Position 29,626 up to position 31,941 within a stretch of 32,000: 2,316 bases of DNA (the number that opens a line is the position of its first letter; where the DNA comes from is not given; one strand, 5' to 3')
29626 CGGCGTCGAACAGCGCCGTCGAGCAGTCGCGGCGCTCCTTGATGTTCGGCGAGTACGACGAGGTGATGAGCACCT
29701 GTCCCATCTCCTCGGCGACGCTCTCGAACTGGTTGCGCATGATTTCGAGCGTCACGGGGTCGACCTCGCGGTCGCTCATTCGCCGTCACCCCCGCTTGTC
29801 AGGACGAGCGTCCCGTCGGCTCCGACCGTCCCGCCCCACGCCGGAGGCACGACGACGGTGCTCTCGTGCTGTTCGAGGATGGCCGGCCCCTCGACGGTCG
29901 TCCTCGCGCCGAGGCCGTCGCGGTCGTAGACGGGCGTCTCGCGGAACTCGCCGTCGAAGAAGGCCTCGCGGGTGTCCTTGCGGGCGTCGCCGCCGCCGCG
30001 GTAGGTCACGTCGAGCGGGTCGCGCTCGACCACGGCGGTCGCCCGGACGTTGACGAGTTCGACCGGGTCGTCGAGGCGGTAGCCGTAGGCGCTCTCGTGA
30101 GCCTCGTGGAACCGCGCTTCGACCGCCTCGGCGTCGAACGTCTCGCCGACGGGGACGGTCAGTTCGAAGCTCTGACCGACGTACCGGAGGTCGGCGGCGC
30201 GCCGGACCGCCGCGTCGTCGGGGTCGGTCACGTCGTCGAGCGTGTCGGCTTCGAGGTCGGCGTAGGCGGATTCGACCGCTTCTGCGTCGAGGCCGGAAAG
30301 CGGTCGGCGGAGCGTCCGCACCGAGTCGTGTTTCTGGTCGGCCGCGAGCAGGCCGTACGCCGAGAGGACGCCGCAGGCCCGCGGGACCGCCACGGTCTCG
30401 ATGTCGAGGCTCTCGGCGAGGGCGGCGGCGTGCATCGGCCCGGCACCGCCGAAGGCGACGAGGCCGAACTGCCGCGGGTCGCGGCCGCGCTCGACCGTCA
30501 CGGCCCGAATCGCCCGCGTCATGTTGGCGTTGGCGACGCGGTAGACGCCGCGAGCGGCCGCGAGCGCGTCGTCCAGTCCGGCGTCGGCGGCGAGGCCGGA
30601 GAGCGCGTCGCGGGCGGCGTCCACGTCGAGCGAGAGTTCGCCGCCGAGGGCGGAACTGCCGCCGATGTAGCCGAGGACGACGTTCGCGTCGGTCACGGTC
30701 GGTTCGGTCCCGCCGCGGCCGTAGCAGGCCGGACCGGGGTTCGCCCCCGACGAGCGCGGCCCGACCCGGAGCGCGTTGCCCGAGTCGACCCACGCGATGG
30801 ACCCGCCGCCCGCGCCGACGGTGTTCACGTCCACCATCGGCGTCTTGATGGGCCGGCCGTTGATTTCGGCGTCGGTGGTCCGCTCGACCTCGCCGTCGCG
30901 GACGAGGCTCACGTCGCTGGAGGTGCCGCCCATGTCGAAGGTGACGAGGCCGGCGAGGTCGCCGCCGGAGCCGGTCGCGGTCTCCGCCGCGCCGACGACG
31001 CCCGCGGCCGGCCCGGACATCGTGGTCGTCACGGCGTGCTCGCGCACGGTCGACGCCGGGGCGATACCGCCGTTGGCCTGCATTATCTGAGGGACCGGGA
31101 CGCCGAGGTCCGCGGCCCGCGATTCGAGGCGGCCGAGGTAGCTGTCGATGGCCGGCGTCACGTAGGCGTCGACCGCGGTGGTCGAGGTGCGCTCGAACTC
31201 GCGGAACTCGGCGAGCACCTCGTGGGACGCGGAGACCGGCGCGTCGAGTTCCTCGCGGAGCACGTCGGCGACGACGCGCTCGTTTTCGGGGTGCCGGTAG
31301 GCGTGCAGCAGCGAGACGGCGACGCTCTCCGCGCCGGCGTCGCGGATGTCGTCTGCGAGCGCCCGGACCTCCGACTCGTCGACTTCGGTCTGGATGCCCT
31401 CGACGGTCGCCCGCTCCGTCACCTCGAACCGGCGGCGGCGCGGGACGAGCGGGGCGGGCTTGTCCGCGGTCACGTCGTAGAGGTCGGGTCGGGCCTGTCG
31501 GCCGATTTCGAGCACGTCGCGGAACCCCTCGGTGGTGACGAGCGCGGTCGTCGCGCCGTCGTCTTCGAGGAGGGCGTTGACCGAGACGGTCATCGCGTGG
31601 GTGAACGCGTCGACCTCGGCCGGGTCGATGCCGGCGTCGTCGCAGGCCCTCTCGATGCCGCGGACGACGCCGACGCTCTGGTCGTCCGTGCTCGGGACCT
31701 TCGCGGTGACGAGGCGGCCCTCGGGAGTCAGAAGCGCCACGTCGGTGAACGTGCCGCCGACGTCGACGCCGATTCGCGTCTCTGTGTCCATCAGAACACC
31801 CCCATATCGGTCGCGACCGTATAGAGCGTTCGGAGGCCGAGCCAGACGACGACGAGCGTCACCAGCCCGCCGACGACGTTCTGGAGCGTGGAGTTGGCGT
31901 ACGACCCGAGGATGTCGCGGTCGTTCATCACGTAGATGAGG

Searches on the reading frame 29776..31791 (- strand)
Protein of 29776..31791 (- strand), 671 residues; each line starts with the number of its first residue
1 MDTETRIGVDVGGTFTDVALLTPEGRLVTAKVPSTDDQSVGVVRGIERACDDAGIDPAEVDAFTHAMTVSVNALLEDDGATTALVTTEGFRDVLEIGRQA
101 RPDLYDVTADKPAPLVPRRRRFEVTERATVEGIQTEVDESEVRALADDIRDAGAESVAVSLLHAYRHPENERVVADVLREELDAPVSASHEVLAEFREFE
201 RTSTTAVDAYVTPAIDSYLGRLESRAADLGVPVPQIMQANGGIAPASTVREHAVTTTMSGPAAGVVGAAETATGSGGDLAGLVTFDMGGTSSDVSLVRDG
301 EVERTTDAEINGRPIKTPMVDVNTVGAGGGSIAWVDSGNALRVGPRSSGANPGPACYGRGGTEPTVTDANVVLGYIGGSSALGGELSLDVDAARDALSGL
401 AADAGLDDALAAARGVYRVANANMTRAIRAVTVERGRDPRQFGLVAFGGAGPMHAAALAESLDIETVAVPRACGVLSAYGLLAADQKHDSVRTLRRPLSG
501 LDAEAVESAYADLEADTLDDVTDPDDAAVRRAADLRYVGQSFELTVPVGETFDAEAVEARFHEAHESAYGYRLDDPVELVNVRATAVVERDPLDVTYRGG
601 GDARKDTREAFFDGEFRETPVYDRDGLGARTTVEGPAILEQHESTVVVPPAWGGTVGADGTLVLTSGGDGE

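Call 7: search_protein_families(library=pfam, proteins=[window:29776-31791:-])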
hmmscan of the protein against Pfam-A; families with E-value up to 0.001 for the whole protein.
window:29776-31791:- (671 aa): 4 families
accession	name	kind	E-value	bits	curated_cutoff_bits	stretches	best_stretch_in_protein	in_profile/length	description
PF01968.24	Hydantoinase_A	-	4.1e-92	309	22.9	1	201-489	1-290/291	Hydantoinase/oxoprolinase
PF05378.19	Hydant_A_N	-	2.8e-52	177.4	25.2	1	6-181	1-175/176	Hydantoinase/oxoprolinase N-terminal region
PF19278.4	Hydant_A_C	-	1.4e-09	38.1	21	1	503-652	11-178/193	Hydantoinase/oxoprolinase C-terminal domain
PF01869.26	BcrAD_BadFG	-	0.00072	19.6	31.5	1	7-64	1-68/271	BadF/BadG/BcrA/BcrD ATPase family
